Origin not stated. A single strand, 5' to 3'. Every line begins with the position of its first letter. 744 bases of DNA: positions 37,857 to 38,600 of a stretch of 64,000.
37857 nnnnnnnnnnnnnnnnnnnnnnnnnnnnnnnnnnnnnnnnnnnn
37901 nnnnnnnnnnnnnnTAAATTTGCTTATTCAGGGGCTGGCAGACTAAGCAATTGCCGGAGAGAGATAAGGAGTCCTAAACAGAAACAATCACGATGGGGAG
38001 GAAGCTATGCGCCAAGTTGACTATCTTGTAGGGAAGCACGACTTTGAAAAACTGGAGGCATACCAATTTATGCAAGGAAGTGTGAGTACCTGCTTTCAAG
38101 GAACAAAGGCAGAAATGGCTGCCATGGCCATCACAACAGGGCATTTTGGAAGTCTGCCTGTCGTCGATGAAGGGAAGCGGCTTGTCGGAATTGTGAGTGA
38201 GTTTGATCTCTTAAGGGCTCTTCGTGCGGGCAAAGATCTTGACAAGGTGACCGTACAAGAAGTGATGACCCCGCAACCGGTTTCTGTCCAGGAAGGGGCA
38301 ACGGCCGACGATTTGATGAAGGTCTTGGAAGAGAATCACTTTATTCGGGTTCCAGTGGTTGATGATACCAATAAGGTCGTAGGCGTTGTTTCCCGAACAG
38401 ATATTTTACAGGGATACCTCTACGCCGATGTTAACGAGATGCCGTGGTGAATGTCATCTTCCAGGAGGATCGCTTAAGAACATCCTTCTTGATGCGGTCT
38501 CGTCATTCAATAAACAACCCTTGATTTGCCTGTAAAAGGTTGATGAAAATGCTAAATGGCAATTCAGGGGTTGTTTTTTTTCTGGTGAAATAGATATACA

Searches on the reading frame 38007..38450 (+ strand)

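Call 3: search_protein_families(library=pfam, proteins=[window:38007-38450:+], max_evalue=0.01)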
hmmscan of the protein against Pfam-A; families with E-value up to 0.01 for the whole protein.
window:38007-38450:+ (147 aa): 1 family
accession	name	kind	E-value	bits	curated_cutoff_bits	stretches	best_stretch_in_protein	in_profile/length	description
PF00571.33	CBS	-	7.4e-27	93.9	24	2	83-135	1-53/57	CBS domain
